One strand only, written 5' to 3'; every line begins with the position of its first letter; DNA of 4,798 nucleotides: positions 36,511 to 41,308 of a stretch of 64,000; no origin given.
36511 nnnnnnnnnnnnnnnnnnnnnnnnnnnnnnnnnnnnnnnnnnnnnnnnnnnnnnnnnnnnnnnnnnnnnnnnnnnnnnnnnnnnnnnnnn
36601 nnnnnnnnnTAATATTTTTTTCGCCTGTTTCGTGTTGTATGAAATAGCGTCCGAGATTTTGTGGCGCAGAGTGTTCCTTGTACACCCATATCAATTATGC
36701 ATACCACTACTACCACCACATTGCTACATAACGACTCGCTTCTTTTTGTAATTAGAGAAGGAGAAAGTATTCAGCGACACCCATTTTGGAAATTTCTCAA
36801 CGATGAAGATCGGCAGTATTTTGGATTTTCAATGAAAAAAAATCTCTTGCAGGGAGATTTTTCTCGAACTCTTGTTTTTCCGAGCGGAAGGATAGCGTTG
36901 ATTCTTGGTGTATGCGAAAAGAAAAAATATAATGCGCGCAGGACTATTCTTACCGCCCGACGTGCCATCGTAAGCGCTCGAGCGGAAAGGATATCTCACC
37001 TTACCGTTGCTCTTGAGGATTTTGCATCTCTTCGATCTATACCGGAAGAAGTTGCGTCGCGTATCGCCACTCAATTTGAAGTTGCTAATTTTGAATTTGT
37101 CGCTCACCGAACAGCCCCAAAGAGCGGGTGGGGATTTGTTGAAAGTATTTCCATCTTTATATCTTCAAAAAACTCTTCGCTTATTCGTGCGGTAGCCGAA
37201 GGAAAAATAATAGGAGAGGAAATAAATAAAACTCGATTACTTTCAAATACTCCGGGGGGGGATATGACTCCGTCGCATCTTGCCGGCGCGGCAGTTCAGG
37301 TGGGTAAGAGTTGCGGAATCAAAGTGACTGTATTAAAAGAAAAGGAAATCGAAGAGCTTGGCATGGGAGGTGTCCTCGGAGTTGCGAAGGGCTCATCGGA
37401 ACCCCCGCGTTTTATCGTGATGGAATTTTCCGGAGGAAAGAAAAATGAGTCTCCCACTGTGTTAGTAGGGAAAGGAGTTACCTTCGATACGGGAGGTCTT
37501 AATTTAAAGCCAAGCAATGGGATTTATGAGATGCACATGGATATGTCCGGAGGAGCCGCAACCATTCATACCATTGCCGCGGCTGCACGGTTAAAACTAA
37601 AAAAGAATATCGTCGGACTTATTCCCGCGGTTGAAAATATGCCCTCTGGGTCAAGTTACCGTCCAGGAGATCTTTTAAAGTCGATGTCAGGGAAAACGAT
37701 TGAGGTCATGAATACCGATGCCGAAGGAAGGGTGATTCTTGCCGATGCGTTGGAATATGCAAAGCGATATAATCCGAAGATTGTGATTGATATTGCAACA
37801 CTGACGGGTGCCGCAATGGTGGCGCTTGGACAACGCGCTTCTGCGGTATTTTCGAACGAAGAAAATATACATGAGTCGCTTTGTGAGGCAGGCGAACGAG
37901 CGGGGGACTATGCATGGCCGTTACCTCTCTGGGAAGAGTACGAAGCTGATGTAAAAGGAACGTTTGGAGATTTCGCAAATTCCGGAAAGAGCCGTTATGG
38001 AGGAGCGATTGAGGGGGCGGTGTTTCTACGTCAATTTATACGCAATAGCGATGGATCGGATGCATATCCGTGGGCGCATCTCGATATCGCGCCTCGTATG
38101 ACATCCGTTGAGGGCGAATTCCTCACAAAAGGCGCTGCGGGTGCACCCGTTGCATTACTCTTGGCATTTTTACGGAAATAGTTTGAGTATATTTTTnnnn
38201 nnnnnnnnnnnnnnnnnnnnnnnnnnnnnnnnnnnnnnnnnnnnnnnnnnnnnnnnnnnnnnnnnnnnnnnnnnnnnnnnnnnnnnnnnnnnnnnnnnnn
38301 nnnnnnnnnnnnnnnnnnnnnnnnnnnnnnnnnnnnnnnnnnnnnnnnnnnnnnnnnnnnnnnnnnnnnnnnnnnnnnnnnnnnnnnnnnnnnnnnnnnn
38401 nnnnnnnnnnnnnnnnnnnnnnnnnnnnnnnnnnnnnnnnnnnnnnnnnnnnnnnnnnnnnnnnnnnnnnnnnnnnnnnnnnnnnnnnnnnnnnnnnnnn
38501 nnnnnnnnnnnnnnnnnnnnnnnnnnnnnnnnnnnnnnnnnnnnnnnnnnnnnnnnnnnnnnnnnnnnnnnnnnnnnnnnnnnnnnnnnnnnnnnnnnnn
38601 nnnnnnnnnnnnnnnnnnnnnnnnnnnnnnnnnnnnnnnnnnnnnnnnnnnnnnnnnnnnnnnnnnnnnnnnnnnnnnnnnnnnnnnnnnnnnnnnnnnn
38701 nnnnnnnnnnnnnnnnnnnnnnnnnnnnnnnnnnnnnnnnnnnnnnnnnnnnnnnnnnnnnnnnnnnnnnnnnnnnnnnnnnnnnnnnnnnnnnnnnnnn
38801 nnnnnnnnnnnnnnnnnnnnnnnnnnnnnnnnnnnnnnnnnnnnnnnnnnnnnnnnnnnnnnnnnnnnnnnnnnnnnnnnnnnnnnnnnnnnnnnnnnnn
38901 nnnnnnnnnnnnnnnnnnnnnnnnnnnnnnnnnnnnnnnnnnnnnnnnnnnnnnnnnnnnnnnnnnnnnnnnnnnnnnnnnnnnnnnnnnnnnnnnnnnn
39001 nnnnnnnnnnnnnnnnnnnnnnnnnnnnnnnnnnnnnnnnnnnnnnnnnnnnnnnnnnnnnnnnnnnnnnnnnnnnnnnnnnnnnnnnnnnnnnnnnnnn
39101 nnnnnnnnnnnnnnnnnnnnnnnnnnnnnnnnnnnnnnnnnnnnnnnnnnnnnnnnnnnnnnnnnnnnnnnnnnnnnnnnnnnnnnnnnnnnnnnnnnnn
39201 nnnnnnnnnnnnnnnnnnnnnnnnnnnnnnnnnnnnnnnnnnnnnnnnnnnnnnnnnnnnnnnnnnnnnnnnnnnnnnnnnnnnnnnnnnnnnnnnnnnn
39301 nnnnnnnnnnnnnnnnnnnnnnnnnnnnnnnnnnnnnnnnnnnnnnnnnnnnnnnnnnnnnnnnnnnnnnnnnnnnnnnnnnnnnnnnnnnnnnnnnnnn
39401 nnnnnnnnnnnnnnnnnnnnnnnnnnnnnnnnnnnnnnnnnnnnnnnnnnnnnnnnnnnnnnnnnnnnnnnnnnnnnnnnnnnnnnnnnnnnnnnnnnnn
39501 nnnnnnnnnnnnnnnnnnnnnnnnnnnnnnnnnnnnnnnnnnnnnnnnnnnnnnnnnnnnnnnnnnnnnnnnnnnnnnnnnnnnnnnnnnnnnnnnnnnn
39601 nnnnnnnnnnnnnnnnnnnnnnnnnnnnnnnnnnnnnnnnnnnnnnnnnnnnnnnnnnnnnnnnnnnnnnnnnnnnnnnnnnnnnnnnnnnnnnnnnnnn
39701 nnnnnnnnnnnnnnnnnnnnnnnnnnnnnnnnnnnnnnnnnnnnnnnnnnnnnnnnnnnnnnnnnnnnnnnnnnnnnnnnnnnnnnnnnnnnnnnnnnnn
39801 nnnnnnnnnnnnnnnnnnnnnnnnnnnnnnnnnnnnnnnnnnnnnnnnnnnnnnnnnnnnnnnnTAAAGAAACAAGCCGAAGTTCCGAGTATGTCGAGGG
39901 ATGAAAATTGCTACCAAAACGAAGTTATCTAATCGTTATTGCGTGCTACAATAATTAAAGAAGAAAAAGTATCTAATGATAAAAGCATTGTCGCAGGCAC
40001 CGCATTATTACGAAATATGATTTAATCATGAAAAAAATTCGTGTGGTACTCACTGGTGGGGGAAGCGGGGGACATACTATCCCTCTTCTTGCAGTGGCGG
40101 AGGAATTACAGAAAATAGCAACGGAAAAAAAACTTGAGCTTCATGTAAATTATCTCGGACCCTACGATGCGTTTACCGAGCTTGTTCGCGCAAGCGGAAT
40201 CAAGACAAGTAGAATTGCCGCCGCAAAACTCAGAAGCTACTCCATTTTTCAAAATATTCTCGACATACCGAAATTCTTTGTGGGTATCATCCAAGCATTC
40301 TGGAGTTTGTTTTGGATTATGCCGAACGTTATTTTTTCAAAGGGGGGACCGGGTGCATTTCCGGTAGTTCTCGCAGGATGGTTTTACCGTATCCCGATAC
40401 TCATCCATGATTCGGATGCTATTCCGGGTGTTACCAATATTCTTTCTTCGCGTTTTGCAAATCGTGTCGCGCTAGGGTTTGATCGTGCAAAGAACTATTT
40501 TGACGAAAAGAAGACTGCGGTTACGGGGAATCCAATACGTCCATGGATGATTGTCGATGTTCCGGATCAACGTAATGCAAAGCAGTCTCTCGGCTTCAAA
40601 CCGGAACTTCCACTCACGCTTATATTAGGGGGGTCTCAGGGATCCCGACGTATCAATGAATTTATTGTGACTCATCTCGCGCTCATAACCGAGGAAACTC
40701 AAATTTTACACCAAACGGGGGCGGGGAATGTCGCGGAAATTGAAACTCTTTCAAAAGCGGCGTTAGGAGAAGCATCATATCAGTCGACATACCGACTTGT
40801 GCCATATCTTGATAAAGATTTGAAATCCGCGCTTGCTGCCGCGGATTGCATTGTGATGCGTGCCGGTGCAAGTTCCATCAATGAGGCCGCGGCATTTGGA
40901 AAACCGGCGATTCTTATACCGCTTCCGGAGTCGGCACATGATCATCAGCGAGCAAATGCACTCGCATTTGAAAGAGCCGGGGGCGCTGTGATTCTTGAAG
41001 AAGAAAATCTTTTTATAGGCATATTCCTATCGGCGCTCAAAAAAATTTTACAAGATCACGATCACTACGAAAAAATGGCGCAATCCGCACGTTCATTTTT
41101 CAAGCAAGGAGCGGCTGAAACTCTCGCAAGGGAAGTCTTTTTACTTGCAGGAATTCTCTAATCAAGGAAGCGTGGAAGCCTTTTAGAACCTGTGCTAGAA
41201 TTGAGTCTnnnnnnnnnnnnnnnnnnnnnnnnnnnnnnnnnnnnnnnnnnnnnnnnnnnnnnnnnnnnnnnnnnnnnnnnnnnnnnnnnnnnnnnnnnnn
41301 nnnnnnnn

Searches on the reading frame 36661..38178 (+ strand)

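Call 84: search_protein_families(library=pfam, proteins=[window:36661-38178:+], max_evalue=0.00001)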
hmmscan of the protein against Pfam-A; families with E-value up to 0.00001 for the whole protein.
window:36661-38178:+ (506 aa): 1 family
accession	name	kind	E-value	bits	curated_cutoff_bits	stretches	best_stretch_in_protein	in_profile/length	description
PF00883.26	Peptidase_M17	-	7.7e-114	380.6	25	1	191-500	3-309/310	Cytosol aminopeptidase family, catalytic domain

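Call 85: search_protein_families(library=padloc, proteins=[window:36661-38178:+], max_evalue=0.00001)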
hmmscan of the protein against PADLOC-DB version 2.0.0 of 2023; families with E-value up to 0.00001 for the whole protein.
window:36661-38178:+ (506 aa): 0 families

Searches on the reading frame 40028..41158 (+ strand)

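Call 84: search_protein_families(library=pfam, proteins=[window:40028-41158:+], max_evalue=0.00001)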
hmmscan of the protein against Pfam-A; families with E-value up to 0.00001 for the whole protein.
window:40028-41158:+ (377 aa): 2 families
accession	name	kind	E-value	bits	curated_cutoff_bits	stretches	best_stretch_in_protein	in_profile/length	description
PF04101.22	Glyco_tran_28_C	-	1.5e-34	119.9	22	1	198-363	3-164/166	Glycosyltransferase family 28 C-terminal domain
PF03033.26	Glyco_transf_28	-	3.3e-27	95.7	26.2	1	6-148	1-138/139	Glycosyltransferase family 28 N-terminal domain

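Call 85: search_protein_families(library=padloc, proteins=[window:40028-41158:+], max_evalue=0.00001)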
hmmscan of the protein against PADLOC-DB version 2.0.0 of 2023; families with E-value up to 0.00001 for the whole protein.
window:40028-41158:+ (377 aa): 0 families
